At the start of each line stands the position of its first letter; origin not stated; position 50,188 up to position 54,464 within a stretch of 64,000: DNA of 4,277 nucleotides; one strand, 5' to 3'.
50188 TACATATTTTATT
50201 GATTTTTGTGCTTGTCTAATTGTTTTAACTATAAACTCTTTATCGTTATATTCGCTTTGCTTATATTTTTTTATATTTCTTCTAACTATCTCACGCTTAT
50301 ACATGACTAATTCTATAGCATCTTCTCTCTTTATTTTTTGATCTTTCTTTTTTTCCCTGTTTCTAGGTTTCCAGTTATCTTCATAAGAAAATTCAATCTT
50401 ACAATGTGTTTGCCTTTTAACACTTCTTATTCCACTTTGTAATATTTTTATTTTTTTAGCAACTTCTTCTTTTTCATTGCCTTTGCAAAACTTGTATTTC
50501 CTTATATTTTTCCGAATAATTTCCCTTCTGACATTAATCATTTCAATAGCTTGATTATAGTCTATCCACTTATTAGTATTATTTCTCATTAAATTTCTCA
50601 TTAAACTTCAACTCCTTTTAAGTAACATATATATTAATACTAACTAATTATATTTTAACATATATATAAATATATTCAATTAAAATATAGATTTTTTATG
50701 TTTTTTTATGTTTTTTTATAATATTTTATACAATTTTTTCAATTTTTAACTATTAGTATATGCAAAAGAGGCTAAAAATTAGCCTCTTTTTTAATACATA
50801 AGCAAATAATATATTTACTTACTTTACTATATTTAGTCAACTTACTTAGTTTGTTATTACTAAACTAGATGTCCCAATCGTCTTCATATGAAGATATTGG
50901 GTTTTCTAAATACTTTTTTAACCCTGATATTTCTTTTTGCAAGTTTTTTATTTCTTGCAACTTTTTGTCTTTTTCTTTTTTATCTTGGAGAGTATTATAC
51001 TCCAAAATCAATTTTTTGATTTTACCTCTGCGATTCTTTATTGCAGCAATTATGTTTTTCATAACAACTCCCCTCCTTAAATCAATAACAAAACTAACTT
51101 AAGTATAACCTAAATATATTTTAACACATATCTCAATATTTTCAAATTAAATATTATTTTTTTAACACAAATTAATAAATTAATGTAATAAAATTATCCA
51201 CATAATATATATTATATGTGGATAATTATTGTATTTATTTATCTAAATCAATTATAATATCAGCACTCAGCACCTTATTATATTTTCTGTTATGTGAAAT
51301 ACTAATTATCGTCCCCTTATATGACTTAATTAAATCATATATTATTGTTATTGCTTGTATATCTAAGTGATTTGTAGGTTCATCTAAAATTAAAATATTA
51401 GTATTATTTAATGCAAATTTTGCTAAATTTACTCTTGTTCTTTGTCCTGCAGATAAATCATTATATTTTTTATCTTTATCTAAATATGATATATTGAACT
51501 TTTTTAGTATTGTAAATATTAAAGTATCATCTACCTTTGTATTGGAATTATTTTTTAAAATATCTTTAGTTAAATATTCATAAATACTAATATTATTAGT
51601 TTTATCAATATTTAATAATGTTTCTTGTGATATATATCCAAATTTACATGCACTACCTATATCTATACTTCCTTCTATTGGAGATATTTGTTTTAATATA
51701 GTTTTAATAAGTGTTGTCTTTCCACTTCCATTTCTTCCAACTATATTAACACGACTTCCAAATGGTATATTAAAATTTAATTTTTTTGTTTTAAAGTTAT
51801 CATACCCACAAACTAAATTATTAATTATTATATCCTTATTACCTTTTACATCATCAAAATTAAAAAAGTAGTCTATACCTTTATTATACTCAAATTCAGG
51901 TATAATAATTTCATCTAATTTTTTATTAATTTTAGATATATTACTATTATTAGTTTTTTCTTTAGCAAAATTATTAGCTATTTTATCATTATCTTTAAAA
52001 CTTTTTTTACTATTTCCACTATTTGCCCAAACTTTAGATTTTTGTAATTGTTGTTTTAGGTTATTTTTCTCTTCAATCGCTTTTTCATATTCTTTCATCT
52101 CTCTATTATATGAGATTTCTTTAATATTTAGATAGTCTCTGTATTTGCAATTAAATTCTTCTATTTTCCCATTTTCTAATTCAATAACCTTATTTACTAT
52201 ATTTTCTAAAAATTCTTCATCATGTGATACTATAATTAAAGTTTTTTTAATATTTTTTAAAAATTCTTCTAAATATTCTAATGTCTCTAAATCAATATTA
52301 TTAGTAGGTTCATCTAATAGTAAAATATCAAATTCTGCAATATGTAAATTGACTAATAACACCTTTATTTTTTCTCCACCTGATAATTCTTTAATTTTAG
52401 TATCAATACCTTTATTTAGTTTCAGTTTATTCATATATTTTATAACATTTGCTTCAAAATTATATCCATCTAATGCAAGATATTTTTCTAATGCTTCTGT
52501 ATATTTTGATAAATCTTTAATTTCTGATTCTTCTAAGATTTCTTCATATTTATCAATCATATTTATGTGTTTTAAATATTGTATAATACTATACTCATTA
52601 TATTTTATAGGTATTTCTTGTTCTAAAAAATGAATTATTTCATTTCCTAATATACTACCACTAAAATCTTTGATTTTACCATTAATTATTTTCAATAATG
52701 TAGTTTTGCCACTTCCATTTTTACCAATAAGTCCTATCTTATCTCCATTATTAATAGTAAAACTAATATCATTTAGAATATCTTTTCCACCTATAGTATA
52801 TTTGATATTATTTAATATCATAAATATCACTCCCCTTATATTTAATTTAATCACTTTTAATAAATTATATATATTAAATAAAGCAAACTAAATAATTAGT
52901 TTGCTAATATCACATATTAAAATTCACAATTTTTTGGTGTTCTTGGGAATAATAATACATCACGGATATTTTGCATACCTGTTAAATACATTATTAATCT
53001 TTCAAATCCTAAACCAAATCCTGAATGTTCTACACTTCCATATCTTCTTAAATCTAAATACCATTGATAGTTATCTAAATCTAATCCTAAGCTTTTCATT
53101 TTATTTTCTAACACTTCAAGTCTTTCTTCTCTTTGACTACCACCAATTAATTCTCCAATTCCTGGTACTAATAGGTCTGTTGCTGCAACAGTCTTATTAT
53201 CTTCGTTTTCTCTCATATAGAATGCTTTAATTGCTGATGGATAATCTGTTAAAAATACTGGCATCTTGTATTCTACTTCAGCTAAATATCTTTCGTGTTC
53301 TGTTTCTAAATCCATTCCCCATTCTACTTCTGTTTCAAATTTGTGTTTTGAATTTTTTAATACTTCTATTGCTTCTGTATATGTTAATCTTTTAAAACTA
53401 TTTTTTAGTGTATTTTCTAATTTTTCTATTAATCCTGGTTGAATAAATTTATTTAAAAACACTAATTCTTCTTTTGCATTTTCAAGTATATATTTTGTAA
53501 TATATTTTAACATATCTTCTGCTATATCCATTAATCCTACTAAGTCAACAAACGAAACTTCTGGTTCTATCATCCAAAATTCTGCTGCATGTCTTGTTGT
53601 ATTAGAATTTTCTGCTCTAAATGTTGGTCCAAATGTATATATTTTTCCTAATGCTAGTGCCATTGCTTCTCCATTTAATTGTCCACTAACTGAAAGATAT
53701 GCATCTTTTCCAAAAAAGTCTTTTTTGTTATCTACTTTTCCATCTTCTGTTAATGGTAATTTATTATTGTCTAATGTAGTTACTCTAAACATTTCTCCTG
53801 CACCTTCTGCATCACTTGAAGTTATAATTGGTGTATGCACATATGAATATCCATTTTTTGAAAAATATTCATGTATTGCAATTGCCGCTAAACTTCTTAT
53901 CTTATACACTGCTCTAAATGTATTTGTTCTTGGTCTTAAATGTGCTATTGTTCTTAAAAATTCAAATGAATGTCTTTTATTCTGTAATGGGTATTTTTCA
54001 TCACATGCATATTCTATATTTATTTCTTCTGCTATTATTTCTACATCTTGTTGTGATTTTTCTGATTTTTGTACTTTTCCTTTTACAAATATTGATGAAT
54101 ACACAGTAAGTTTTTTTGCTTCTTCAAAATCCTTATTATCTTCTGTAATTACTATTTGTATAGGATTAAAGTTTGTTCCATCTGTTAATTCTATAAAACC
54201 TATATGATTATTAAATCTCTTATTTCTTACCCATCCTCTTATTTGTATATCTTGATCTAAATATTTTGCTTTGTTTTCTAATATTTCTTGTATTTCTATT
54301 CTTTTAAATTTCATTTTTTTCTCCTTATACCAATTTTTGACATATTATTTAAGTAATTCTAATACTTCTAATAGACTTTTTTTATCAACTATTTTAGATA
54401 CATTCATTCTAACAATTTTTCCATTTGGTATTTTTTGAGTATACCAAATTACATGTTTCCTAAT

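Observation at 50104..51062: Small-protein family with a C-terminal SYEDDW motif: one gene is an internal tandem duplication of the unit, and a single-unit paralog sits beside it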

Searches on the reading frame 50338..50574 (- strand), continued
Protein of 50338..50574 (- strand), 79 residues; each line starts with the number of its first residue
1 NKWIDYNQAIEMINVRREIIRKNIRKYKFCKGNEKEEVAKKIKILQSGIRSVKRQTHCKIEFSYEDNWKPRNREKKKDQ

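Call 69: find_encoding_contigs(protein=P0053, flank=4000, max_places=2)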
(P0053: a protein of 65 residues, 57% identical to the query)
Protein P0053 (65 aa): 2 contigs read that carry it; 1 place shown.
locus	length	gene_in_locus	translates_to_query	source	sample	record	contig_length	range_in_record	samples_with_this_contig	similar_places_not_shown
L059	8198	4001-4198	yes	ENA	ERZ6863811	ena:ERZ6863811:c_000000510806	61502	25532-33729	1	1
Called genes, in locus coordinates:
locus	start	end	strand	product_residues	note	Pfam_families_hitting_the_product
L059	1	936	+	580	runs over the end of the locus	PF13672:PP2C_2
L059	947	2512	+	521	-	PF00069:Pkinase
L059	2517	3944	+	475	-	PF00069:Pkinase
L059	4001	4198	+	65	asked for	-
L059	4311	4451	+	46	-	-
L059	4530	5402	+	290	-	-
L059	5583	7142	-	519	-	-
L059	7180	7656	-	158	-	-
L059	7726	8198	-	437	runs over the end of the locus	-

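Call 70: search_dna_similar(query=P0033, collection=plasmids, mode=protein, max_evalue=0.001, max_rows=15)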
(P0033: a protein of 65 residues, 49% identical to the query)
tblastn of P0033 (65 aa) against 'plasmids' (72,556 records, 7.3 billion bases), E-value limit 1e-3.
No match.

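Call 71: search_dna_similar(query=P0008, collection=phages, mode=protein, max_evalue=0.001, max_rows=15)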
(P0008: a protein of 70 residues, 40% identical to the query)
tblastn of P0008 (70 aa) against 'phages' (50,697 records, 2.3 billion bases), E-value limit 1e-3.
No match.

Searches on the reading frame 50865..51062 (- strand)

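Call 5: search_protein_families(library=pfam, proteins=[window:50865-51062:-], max_evalue=1)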
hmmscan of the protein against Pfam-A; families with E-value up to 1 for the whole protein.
window:50865-51062:- (65 aa): 6 families
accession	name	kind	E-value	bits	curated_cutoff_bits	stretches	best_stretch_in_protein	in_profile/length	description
PF05218.19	DUF713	-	0.0095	16.2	24.5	1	7-64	36-99/185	Protein of unknown function (DUF713)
PF18504.6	Csm1_N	-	0.01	16.6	26.3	1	15-54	22-59/70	Csm1 N-terminal domain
PF16752.10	TBCC_N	-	0.011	16.5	27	1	3-54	33-80/115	Tubulin-specific chaperone C N-terminal domain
PF10158.14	LOH1CR12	-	0.11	13.1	24.7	1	3-60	53-111/131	Tumour suppressor protein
PF12464.13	Mac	-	0.19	12.4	22.1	1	10-38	18-48/53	Maltose acetyltransferase hexapeptide capping motif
PF16716.10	BST2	-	0.35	12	27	1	26-55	55-85/91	Bone marrow stromal antigen 2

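Call 6: search_protein_families(library=ncbifam, proteins=[window:50865-51062:-], max_evalue=1)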
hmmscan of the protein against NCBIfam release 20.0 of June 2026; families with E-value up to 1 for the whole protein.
window:50865-51062:- (65 aa): 3 families
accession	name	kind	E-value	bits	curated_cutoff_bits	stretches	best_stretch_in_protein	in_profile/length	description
NF033872.1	SidA_fam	subfamily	0.017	13.9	60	1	9-56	229-279/379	T4SS effector SidA family protein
TIGR01597.1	PYST-B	paralog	0.049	13.1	175.5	1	14-55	91-132/256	Plasmodium yoelii subtelomeric family PYST-B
NF004495.0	PRK05841.1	equivalog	0.053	12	857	1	2-50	247-295/603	flagellar hook protein FlgE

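Call 60: search_protein_families(library=phrogs, proteins=[window:50865-51062:-], max_evalue=0.1)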
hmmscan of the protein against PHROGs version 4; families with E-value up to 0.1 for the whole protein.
window:50865-51062:- (65 aa): 3 families
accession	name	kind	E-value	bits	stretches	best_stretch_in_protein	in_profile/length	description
phrog_5467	-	unknown function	0.025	14.5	1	12-58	192-238/552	-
phrog_35355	-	unknown function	0.087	14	0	35-54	5-24/55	-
phrog_473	-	head and packaging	0.099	14.1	0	22-52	29-60/75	virion structural protein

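Call 61: search_protein_families(library=padloc, proteins=[window:50865-51062:-], max_evalue=0.1)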
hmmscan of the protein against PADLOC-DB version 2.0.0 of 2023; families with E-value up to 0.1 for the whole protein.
window:50865-51062:- (65 aa): 2 families
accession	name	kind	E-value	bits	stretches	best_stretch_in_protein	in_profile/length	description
PDLC00319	PtuB1|PtuB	-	0.013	13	1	3-59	225-281/310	Unknown function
PDLC04741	PDC-M62B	-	0.026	11.9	1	2-52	64-114/401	-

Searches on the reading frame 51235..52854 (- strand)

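Call 5: search_protein_families(library=pfam, proteins=[window:51235-52854:-], max_evalue=1)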
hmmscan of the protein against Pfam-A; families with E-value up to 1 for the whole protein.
window:51235-52854:- (539 aa): 47 families (the best 25 are shown)
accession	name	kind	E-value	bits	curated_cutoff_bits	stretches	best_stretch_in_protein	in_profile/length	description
PF00005.33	ABC_tran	-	3.7e-50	170.5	25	2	27-185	1-137/137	ABC transporter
PF13304.12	AAA_21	-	2.8e-13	51.1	27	4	371-447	4-101/304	AAA domain, putative AbiEii toxin, Type IV TA system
PF00931.28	NB-ARC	-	1.3e-08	34.8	23.5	2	369-504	21-120/248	NB-ARC domain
PF13555.12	AAA_29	-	4.9e-07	29.8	27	2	368-385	24-41/61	P-loop containing region of AAA domain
PF02463.25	SMC_N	-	5e-07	29.8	40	3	41-225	28-210/220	RecF/RecN/SMC N terminal domain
PF00006.31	ATP-synt_ab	-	4.1e-06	27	29.5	2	29-59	6-36/213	ATP synthase alpha/beta family, nucleotide-binding domain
PF02492.25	cobW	-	1.2e-05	25.4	20.7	2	369-389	3-23/180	CobW/HypB/UreG, nucleotide-binding domain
PF05729.18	NACHT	-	1.6e-05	25.2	26.7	2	369-390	3-24/167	NACHT domain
PF12848.13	ABC_tran_Xtn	-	5.4e-05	23.6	25.9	1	224-284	1-61/85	ABC transporter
PF03205.20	MobB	-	0.00015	22.1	26.6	1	369-390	2-23/133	Molybdopterin guanine dinucleotide synthesis protein B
PF00004.35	AAA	-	0.00026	21.9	21.2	0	371-391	3-23/131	ATPase family associated with various cellular activities (AAA)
PF02367.23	TsaE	-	0.00042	20.7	26.6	0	366-390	21-45/128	Threonylcarbamoyl adenosine biosynthesis protein TsaE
PF13401.12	AAA_22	-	0.0011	19.8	27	1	371-391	10-30/130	AAA domain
PF13191.12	AAA_16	-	0.0013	19.7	32.6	1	369-391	27-49/167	AAA ATPase domain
PF19993.5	DO-GTPase2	-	0.0016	18.6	27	0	40-55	3-18/226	Double-GTPase 2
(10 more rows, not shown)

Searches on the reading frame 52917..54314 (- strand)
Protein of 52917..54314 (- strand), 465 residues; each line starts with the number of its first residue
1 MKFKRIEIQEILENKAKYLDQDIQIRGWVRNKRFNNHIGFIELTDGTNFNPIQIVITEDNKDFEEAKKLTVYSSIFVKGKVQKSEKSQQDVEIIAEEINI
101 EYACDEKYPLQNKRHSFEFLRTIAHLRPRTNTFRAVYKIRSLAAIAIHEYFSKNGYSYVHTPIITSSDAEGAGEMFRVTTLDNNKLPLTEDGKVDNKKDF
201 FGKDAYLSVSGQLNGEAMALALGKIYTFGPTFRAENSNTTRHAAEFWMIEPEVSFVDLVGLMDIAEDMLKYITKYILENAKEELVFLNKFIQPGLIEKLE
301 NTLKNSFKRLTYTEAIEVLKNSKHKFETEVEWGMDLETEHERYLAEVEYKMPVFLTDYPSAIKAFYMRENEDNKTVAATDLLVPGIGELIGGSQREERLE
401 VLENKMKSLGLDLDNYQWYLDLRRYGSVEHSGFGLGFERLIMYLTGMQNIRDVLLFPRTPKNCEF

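Call 76: list_cluster_members(proteins=[window:52917-54314:-, window:47787-48131:-, window:48266-49945:-, window:50865-51062:-, window:50104-50601:-, L056:4212-4784:+, L023:4372-4923:+, L017:5234-5806:+, window:51235-52854:-, window:47318-47752:-])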
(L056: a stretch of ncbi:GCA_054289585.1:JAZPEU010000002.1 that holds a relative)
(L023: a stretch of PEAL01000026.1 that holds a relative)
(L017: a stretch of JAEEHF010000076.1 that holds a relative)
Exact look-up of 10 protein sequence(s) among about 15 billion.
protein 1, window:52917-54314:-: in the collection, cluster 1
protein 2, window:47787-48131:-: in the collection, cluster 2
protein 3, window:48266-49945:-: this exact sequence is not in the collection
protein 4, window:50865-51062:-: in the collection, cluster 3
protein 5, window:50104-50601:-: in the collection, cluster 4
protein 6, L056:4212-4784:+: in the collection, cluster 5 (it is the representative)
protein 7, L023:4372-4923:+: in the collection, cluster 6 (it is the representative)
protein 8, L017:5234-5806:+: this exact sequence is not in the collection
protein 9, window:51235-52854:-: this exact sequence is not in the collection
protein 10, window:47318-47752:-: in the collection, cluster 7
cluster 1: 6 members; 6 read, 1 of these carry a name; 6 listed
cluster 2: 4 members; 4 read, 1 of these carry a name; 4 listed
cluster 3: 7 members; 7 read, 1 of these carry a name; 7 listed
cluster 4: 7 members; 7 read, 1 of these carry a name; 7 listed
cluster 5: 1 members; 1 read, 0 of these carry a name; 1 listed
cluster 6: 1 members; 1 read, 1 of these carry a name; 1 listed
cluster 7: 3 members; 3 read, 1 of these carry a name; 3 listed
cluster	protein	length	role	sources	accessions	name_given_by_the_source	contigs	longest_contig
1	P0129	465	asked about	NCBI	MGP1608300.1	MAG: asparagine--tRNA ligase [Clostridium sp.]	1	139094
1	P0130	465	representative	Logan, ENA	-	-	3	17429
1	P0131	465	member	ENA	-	-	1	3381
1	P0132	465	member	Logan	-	-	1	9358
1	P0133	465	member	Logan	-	-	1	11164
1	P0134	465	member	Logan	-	-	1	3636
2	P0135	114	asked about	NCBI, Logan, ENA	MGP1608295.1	MAG: 30S ribosomal protein S6 [Clostridium sp.]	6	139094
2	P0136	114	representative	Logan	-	-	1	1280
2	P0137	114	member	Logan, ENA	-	-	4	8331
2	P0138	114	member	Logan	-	-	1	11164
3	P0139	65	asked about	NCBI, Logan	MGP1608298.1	MAG: hypothetical protein ACTTGJ_00395 [Clostridium sp.]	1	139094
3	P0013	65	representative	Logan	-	-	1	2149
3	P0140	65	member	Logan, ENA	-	-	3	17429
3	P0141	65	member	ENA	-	-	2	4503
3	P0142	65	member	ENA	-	-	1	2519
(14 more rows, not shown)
